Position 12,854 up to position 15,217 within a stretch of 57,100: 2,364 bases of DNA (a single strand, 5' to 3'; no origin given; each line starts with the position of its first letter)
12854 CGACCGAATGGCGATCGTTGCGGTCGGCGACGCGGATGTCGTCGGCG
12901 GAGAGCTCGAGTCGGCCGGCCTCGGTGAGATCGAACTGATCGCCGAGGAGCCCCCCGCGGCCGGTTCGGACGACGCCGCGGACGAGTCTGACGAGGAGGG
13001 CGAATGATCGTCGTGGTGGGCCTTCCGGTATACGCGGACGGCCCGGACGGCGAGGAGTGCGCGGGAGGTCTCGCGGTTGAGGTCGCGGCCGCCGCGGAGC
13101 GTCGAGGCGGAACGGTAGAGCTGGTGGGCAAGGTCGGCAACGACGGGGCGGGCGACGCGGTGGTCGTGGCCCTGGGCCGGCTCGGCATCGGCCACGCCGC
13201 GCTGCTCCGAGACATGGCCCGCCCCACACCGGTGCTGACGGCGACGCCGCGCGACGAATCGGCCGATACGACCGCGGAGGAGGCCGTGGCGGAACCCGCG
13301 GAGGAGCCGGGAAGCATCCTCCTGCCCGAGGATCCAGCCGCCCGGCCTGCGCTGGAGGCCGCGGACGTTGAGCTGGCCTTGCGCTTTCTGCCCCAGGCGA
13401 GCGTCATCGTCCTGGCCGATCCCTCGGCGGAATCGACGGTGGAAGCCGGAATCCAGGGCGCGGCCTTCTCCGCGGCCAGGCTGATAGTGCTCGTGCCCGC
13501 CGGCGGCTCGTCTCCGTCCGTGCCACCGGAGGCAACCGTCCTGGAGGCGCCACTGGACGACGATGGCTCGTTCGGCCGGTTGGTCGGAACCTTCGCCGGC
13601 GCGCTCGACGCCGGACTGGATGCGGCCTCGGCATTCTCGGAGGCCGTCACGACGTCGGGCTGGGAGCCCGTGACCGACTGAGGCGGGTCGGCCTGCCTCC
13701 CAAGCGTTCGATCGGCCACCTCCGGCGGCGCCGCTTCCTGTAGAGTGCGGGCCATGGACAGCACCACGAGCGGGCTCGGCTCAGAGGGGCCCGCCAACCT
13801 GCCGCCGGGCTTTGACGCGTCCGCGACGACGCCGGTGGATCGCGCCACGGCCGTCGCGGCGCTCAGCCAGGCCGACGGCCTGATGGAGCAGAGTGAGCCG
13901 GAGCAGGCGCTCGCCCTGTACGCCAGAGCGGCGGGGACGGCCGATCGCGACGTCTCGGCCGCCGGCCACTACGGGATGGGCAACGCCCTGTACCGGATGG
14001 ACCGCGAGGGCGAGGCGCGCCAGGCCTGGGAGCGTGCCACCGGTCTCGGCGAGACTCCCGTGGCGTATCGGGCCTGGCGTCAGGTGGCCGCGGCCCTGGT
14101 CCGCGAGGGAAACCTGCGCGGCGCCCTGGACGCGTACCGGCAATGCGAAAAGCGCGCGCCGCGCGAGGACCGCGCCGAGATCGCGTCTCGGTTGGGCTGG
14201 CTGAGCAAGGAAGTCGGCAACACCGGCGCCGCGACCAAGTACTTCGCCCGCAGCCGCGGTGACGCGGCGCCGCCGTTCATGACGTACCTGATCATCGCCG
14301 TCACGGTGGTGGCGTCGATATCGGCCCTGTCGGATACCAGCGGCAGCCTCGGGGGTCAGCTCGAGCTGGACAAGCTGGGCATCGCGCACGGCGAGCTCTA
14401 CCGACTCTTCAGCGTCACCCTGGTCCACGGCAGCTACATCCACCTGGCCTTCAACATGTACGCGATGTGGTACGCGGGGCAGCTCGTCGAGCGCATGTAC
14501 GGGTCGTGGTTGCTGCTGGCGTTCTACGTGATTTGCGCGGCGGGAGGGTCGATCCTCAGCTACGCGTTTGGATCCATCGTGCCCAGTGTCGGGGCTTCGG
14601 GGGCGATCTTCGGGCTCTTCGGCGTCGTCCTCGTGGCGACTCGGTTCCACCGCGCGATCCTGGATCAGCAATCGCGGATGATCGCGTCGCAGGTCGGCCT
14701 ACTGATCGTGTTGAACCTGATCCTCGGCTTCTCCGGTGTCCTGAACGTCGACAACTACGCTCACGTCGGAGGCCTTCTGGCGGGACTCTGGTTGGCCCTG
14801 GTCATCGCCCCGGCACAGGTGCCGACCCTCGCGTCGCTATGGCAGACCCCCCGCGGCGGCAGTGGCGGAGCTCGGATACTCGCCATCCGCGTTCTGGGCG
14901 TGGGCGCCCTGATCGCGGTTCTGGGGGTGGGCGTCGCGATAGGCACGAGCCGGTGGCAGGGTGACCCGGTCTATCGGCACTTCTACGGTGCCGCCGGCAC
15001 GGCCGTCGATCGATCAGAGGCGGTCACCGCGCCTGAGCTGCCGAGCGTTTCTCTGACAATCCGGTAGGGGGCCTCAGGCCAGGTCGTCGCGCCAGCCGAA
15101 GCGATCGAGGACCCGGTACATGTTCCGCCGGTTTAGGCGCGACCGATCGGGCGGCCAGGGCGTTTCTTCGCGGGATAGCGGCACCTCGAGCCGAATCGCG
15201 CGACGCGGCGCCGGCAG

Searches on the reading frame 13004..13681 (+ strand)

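Call 78: search_protein_families(library=pfam, proteins=[window:13004-13681:+], max_evalue=0.001)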
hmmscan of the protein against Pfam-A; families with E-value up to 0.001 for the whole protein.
window:13004-13681:+ (225 aa): 1 family
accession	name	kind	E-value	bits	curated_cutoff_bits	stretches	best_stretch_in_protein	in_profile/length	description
PF00294.29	PfkB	-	0.00032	20.6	25.8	1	15-82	30-97/302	pfkB family carbohydrate kinase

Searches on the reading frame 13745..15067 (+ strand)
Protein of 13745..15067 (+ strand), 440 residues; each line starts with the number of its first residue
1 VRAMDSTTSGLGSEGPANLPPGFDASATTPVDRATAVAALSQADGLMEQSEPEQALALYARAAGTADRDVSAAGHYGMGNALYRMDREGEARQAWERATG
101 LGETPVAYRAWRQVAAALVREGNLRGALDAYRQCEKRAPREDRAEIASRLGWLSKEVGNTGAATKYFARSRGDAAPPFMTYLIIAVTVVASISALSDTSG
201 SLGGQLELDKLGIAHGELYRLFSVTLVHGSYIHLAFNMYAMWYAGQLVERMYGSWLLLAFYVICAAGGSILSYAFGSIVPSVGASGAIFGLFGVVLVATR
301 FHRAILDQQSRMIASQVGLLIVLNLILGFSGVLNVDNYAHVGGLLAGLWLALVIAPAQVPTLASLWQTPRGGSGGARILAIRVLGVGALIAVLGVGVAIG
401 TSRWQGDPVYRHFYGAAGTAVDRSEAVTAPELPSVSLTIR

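Call 78: search_protein_families(library=pfam, proteins=[window:13745-15067:+], max_evalue=0.001)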
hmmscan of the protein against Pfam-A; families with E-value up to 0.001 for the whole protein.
window:13745-15067:+ (440 aa): 5 families
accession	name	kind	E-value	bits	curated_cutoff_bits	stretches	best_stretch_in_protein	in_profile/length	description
PF01694.28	Rhomboid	-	4.4e-34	118.2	22.6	1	216-355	2-141/143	Rhomboid domain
PF07719.23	TPR_2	-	7.4e-06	26.1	27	0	72-98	1-27/34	Tetratricopeptide repeat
PF13432.12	TPR_16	-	0.00032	21.5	32.7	0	76-139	1-62/65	Tetratricopeptide repeat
PF13428.12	TPR_14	-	0.00052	20.9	23.5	0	109-144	2-37/44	Tetratricopeptide repeat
PF00515.34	TPR_1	-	0.00094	19.3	27.8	0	72-98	1-27/34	Tetratricopeptide repeat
